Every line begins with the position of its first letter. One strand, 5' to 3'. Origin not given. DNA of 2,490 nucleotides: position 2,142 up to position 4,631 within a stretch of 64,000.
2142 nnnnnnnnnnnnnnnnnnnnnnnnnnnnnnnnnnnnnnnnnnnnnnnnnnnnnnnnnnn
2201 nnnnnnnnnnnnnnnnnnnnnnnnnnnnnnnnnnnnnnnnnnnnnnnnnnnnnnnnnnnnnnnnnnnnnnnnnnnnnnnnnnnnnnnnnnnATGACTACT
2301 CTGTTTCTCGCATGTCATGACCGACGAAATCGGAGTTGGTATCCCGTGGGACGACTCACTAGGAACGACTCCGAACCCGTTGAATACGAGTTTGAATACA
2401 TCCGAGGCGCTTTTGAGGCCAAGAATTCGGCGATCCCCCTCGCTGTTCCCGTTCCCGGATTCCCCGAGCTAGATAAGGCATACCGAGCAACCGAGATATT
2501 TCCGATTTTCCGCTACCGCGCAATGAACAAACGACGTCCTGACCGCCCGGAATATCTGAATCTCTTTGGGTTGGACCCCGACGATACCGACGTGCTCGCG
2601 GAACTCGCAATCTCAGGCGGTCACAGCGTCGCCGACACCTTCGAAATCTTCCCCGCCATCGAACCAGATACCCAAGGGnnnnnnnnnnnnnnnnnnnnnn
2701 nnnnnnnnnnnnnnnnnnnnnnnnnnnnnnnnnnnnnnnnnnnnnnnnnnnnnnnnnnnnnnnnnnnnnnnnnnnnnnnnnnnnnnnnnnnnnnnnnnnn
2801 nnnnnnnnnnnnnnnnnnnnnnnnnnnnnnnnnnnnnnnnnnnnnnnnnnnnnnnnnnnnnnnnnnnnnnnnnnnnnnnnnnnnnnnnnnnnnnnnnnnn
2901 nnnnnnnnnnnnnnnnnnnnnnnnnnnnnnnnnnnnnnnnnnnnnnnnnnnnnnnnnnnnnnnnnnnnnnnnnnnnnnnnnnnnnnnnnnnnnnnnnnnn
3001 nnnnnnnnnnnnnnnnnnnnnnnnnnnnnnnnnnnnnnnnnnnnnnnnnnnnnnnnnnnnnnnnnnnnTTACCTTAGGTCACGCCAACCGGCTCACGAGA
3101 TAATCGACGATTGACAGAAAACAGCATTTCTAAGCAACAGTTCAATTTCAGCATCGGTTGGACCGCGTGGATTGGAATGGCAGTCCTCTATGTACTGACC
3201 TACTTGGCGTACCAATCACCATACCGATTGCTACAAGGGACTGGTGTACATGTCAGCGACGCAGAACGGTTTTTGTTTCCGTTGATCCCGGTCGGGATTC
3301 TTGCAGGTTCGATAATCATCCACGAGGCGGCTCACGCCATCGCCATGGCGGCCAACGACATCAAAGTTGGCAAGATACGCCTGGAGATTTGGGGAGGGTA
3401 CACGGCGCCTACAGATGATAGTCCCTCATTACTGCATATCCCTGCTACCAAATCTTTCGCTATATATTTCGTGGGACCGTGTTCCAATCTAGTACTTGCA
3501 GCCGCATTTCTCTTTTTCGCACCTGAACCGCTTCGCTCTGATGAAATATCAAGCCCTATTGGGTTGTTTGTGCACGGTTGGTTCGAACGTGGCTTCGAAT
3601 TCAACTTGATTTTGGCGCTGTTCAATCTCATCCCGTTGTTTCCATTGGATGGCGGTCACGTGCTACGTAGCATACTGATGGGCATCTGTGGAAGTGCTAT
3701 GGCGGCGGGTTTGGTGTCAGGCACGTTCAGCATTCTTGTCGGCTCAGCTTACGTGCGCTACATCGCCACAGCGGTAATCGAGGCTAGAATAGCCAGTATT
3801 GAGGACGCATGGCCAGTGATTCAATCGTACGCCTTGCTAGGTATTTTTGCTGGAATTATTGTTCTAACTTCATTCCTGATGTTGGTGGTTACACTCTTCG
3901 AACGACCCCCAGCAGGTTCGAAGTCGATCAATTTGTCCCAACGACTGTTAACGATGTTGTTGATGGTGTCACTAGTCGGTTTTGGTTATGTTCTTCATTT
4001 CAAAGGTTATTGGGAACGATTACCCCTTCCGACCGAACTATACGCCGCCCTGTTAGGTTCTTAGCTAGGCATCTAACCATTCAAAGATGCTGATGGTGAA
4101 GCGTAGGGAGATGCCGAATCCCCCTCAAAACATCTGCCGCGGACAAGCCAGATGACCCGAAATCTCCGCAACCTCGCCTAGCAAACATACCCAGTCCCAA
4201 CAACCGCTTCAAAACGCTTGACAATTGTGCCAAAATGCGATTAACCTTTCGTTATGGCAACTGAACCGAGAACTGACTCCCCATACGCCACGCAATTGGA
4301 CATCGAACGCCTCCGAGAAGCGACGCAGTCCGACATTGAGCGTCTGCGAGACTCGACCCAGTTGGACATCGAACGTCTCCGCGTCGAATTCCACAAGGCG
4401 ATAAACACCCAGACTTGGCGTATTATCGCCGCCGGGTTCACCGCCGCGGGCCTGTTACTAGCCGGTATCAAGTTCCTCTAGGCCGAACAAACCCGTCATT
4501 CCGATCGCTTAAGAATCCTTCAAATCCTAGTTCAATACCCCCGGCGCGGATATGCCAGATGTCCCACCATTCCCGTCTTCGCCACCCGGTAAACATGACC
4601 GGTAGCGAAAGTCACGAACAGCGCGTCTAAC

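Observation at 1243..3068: Split HipA-like kinase coupled to a HipS-like/HIRAN fusion protein, with no HipB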

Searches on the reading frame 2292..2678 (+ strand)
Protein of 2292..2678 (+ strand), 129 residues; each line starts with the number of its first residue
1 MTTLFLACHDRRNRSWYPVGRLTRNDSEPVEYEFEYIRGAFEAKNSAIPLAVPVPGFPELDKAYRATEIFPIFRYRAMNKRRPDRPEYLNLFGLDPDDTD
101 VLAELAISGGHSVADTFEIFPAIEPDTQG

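Call 45: predict_structure(alignment_id=A3)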
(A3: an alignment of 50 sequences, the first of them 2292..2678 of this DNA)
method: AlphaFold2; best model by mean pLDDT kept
length: 129 residues; sequences in the alignment: 50
mean_pLDDT: 87.0   pTM: 0.79
mean pLDDT of the five models: 87.0, 86.7, 84.9, 83.4, 83.0
residues with pLDDT >= 90: 44; 70-90: 81; 50-70: 4; < 50: 0
segments of 3 or more residues with pLDDT < 50: none
pLDDT, mean of each block of 10 residues (from residue 1): 90 87 90 94 84 90 94 86 90 87 85 80 73
secondary structure, 60 per line:
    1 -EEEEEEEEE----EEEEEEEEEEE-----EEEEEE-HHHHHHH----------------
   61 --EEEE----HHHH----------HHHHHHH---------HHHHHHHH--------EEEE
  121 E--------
elements in order: E2-10 E15-25 E31-36 H38-44 E63-66 H71-74 H85-91 H101-108 E117-121

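Call 50: fold_search(model_id=the predicted structure, library=pdb)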
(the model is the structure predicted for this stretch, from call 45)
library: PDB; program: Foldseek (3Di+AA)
matches with E <= 10: 421; with E <= 0.001: 0
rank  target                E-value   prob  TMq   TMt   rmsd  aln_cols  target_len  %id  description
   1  5duu_B                3.2e-01  0.47  0.24  0.23   5.0        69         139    7  Crystal structure of the human galectin-4 N-terminal carbohydrate recognition domain in complex with glycerol (released 2016-02-17)
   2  4r03                  3.6e-01  0.51  0.28  0.32   6.0        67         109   12  Crystal structure of a DUF3836 family protein (BDI_3222) from Parabacteroides distasonis ATCC 8503 at 1.50 A resolution (released 2014-08-27)
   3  2d6p_B                4.1e-01  0.47  0.24  0.22   4.6        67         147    4  Crystal structure of mouse galectin-9 N-terminal CRD in complex with T-antigen (released 2006-09-26)
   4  5duu_A                4.1e-01  0.41  0.24  0.23   5.0        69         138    7  Crystal structure of the human galectin-4 N-terminal carbohydrate recognition domain in complex with glycerol (released 2016-02-17)
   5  2y8g_A                4.1e-01  0.15  0.15  0.15   5.7        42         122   19  Structure of the Ran-binding domain from human RanBP3 (E352A-R353V double mutant) (released 2011-02-16)
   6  3lla_A                4.3e-01  0.06  0.18  0.10  13.6       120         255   12  Crystal Structure of the Alpha-kinase Domain of Myosin Heavy Chain Kinase A Complex with AMPPCP (released 2010-03-16)
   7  2d6m_A                5.6e-01  0.38  0.24  0.21   5.1        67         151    4  Crystal structure of mouse galectin-9 N-terminal CRD in complex with lactose (released 2006-09-26)
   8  2y8f_B                5.9e-01  0.10  0.16  0.18   7.4        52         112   17  Structure of the Ran-binding domain from human RanBP3 (wild type) (released 2011-02-16)
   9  2d6p_A                6.3e-01  0.38  0.24  0.22   4.6        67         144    3  Crystal structure of mouse galectin-9 N-terminal CRD in complex with T-antigen (released 2006-09-26)
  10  5duu_D                6.3e-01  0.33  0.24  0.23   5.0        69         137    7  Crystal structure of the human galectin-4 N-terminal carbohydrate recognition domain in complex with glycerol (released 2016-02-17)
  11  5duu_C                7.6e-01  0.30  0.24  0.23   5.1        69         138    7  Crystal structure of the human galectin-4 N-terminal carbohydrate recognition domain in complex with glycerol (released 2016-02-17)
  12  2d6k_A                8.6e-01  0.30  0.24  0.22   5.1        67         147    4  Crystal structure of mouse galectin-9 N-terminal CRD (crystal form 1) (released 2006-09-26)
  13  3dnh_B                8.6e-01  0.10  0.21  0.13  10.1       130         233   10  The crystal structure of the protein Atu2129 (unknown function) from Agrobacterium tumefaciens str. C58 (released 2008-09-02)
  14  2d6k_B                9.1e-01  0.30  0.24  0.22   4.6        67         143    4  Crystal structure of mouse galectin-9 N-terminal CRD (crystal form 1) (released 2006-09-26)
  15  3q1e_D                9.7e-01  0.08  0.18  0.20  13.7        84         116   13  Crystal structure of Y116T/I16A double mutant of 5-hydroxyisourate hydrolase in complex with T4 (released 2011-05-04)
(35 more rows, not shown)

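Call 65: search_protein_representatives(alignment_id=A4)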
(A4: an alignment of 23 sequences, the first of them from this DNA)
Query: 23 sequences, 126 profile positions. Proteins with E-value up to 0.001 (for the whole library): 1305; up to 1e-10: 669; up to 1e-30: 35. The best 150 are listed.
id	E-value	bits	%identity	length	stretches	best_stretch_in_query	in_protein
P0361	5.8e-52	191.1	-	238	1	1-124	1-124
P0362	2.4e-49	182.6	-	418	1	1-125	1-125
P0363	3.0e-49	182.3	-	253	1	1-125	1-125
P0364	1.2e-46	173.9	-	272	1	1-126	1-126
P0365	1.1e-44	167.6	-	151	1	1-114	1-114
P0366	4.3e-44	165.7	-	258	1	1-125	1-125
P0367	1.4e-43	164.1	-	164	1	1-115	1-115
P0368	2.6e-43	163.2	-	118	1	1-115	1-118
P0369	9.9e-43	161.3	-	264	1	1-124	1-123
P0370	7.2e-41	155.3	-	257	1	12-125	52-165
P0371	9.0e-39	148.5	-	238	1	1-126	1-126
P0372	1.2e-38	148.1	-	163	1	1-123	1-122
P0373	4.7e-38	146.2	-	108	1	1-105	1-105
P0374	1.7e-35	137.9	-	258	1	1-125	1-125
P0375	2.6e-35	137.3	-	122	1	2-118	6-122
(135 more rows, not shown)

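Call 83: fold_search(model_id=the predicted structure, library=viral)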
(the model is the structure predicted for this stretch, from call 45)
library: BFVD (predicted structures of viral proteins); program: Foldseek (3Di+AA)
matches with E <= 10: 551; with E <= 0.001: 0
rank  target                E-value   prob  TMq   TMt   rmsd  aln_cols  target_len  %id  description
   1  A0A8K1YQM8            1.0e-01  0.06  0.15  0.12  16.4       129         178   14  Uncharacterized protein [Xiangshan Nyami-like virus]
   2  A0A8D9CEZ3            1.1e-01  0.18  0.24  0.19  12.1       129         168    8  Uncharacterized protein [uncultured marine phage]
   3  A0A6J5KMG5            2.8e-01  0.08  0.16  0.20  12.2       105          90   10  Uncharacterized protein [uncultured Caudovirales phage]
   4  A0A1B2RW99            3.8e-01  0.35  0.23  0.07   5.2        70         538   13  Galectin domain-containing protein [Lymphocystis disease virus 3]
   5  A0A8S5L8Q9            3.8e-01  0.13  0.21  0.20  12.9       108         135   12  Uncharacterized protein [Siphoviridae sp. ctjfQ5]
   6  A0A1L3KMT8            4.1e-01  0.10  0.19  0.14  14.8       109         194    6  Uncharacterized protein [Hubei odonate virus 10]
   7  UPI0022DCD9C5         4.3e-01  0.14  0.16  0.22   7.0        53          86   23  (no name look-up for this kind of identifier)
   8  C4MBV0                4.9e-01  0.04  0.18  0.05  16.1       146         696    8  Polyprotein P2 (Fragment) [Grapevine fanleaf virus]
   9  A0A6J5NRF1            5.2e-01  0.44  0.40  0.41  11.6       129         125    9  Uncharacterized protein [uncultured Caudovirales phage]
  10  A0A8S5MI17            5.2e-01  0.15  0.25  0.34  11.2        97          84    8  Uncharacterized protein [Siphoviridae sp. ctvyM23]
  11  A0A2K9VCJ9            5.2e-01  0.13  0.19  0.28   4.2        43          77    7  Uncharacterized protein [Lactobacillus phage Nyseid]
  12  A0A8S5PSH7            5.2e-01  0.06  0.21  0.21  10.7       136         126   11  Uncharacterized protein [Siphoviridae sp. ct96x5]
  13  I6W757                5.5e-01  0.13  0.21  0.19  13.0        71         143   17  Uncharacterized protein [Vibrio phage phi-pp2]
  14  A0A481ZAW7            5.5e-01  0.10  0.21  0.28  13.9       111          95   16  Uncharacterized protein [Pithovirus LCPAC401]
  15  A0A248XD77            5.5e-01  0.05  0.13  0.19  13.2        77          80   14  Uncharacterized protein [Klebsiella phage YMC16/01/N133_KPN_BP]
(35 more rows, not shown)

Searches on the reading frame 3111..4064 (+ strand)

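Call 3: search_protein_families(library=pfam, proteins=[window:3111-4064:+], max_evalue=1)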
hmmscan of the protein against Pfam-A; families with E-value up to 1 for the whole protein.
window:3111-4064:+ (317 aa): 2 families
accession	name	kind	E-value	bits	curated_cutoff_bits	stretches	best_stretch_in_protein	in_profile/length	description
PF02163.28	Peptidase_M50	-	2.2e-16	60.3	27.2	2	63-137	5-100/221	Peptidase family M50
PF12351.13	Fig1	-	0.38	11.1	25.3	1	25-91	92-158/188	Ca2+ regulator and membrane fusion protein Fig1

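Call 4: search_protein_families(library=ncbifam, proteins=[window:3111-4064:+], max_evalue=1)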
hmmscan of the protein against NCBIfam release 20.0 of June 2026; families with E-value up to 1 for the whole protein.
window:3111-4064:+ (317 aa): 2 families
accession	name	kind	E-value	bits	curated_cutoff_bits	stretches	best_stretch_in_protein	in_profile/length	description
TIGR00054.1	TIGR00054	equivalog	0.0015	17.5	147.55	1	165-203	356-394/421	RIP metalloprotease RseP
NF041824.1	daptide_HExxH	equivalog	0.59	9.2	300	0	165-188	260-283/379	daptide biosynthesis intramembrane metalloprotease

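Call 5: search_protein_families(library=padloc, proteins=[window:3111-4064:+], max_evalue=1)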
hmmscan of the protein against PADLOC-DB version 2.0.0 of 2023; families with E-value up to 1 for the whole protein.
window:3111-4064:+ (317 aa): 0 families

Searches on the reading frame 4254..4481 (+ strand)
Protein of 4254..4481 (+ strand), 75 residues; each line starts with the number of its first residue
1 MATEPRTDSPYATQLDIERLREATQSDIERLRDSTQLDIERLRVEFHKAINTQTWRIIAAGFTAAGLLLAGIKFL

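Call 3: search_protein_families(library=pfam, proteins=[window:4254-4481:+], max_evalue=1)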
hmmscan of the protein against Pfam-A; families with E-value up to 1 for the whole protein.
window:4254-4481:+ (75 aa): 5 families
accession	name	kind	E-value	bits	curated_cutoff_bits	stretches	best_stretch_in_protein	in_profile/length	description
PF24397.1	VNG_1110C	-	0.041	14.2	27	1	26-44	2-20/66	VNG_1110C-like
PF21007.2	FBF1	-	0.052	12.5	45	1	14-48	89-123/524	Fas-binding factor 1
PF24336.1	DUF7504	-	0.063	14.2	27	1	9-47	82-121/179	Family of unknown function (DUF7504)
PF07798.16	CCDC90-like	-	0.069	13.4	33.5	1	14-54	85-125/175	Coiled-coil domain-containing protein 90-like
PF20795.3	DUF6841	-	0.19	12.7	27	1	32-59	96-123/129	NTF2-like protein (DUF6841)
